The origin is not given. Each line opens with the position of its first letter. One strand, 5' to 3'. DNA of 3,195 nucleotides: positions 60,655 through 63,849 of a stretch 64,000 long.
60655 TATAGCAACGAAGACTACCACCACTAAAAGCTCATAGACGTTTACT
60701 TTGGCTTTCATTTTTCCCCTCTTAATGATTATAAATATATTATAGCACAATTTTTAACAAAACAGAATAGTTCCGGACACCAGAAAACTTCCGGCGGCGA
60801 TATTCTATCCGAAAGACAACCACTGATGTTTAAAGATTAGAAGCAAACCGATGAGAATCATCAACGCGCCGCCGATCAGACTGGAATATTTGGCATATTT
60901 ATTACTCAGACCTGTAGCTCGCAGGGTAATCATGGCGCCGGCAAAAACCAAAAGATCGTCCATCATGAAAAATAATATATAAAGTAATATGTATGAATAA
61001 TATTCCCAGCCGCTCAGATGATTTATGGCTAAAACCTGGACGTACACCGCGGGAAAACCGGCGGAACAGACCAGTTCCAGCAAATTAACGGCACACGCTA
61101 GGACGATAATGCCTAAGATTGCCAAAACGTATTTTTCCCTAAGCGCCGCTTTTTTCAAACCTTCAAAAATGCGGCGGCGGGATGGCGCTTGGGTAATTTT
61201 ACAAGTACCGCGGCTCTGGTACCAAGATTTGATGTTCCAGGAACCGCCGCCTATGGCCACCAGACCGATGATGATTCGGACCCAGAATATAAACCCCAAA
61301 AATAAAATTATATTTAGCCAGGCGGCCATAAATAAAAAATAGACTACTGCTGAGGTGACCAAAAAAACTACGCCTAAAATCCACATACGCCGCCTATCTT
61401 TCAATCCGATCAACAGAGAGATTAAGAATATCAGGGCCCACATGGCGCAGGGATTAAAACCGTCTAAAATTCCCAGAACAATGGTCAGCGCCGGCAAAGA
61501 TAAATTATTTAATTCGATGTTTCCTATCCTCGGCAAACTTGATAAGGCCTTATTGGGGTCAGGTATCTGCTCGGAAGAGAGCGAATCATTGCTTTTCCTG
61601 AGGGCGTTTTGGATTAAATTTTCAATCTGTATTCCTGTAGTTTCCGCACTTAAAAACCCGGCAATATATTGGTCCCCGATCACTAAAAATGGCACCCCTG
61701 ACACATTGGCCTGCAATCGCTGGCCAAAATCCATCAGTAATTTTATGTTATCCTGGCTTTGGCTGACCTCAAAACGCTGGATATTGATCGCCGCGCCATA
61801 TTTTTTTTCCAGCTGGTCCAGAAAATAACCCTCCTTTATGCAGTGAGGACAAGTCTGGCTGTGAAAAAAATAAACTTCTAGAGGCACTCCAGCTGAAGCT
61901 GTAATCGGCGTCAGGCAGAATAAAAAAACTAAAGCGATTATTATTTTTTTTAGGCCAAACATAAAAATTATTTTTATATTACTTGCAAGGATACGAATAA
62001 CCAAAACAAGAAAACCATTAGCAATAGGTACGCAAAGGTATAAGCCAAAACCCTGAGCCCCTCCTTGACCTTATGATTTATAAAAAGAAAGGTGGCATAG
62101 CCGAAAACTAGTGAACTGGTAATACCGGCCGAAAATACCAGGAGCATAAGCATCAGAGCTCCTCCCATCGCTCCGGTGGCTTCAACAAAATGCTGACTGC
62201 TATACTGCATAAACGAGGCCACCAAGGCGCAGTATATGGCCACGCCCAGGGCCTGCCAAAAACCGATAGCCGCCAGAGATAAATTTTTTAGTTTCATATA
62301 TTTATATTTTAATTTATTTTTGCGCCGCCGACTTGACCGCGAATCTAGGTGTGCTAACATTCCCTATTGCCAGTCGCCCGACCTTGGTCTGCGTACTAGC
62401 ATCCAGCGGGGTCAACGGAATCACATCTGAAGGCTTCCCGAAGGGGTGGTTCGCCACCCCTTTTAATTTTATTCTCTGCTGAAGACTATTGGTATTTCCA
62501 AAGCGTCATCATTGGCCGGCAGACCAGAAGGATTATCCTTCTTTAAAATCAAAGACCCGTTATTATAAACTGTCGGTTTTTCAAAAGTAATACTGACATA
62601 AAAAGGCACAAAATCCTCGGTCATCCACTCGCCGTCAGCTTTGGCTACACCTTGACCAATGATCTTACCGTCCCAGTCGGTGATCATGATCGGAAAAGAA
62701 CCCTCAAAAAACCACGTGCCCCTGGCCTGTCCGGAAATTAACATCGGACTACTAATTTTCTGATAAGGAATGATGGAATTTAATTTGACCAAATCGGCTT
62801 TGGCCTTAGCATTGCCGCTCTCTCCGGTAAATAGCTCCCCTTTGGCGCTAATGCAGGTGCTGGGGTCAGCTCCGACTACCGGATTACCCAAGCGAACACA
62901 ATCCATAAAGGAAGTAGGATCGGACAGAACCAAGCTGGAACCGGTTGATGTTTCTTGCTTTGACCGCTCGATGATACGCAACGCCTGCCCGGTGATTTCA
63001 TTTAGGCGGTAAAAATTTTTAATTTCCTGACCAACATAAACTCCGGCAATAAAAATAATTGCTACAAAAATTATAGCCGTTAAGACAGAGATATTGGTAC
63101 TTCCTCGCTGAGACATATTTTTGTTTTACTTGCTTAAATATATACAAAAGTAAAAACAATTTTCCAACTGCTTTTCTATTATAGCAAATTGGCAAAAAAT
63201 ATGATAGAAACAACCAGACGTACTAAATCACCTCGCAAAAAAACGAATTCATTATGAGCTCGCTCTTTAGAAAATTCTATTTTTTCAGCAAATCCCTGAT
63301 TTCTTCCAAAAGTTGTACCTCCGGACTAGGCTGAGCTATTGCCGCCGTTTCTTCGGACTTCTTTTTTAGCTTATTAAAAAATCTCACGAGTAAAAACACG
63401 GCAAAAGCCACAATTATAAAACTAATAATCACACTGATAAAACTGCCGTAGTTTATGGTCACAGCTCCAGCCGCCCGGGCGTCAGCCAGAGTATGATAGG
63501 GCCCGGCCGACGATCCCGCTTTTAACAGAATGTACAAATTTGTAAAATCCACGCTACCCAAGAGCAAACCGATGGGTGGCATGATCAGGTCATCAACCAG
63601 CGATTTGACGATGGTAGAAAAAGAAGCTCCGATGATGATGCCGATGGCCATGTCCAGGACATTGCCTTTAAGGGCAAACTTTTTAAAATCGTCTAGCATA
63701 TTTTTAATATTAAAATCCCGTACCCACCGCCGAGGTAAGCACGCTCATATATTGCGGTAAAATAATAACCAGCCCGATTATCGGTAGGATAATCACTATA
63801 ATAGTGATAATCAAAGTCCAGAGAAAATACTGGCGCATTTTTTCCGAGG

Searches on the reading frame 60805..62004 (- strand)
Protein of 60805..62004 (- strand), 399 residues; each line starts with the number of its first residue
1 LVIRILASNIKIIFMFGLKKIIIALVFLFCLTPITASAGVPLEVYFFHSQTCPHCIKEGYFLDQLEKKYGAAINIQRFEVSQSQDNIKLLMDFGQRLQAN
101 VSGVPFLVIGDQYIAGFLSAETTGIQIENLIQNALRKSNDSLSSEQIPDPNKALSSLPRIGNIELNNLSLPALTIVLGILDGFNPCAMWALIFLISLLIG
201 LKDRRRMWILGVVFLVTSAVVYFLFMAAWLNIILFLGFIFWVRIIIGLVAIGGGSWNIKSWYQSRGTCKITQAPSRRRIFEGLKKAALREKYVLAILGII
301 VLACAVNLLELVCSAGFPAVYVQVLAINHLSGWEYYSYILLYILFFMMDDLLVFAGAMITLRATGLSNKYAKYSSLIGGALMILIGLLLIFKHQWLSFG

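Call 18: search_protein_families(library=pfam, proteins=[window:60805-62004:-], max_evalue=0.001)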
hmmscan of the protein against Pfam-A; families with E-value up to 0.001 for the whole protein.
window:60805-62004:- (399 aa): 0 families

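Call 64: search_protein_families(library=pfam, proteins=[window:60805-62004:-], max_evalue=0.1)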
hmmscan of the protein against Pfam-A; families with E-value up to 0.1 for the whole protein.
window:60805-62004:- (399 aa): 3 families
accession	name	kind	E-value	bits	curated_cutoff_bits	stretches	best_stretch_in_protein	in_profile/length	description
PF13098.12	Thioredoxin_2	-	0.004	17.9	27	1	44-121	9-98/104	Thioredoxin-like domain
PF00462.30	Glutaredoxin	-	0.02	15.5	22.9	1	46-114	3-60/60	Glutaredoxin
PF13728.12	TraF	-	0.034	14.4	23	1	45-111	134-200/224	F plasmid transfer operon protein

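Call 83: search_protein_families(library=ncbifam, proteins=[window:60805-62004:-], max_evalue=0.01)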
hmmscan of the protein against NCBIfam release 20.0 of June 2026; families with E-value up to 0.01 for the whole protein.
window:60805-62004:- (399 aa): 2 families
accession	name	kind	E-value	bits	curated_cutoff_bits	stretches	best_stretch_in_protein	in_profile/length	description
TIGR00411.1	redox_disulf_1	equivalog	0.00033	20.7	92.75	1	45-114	4-64/82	MJ0307 family thioredoxin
TIGR02196.1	GlrX_YruB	hypoth_equivalog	0.0058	17.1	88.55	0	45-118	3-65/74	glutaredoxin-like protein, YruB-family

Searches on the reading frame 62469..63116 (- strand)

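Call 18: search_protein_families(library=pfam, proteins=[window:62469-63116:-], max_evalue=0.001)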
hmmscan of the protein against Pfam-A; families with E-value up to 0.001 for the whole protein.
window:62469-63116:- (215 aa): 1 family
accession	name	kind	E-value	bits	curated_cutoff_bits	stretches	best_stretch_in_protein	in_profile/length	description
PF10648.15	Gmad2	-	4.6e-09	36.9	25.7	1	117-196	9-82/86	Immunoglobulin-like domain of bacterial spore germination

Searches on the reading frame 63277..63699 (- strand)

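Call 44: search_protein_families(library=pfam, proteins=[window:63277-63699:-], max_evalue=0.001)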
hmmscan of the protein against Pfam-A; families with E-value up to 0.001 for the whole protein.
window:63277-63699:- (140 aa): 1 family
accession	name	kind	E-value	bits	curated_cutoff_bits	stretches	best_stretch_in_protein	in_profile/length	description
PF01741.23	MscL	-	3.1e-44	150.7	27.4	1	1-139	1-123/123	Large-conductance mechanosensitive channel, MscL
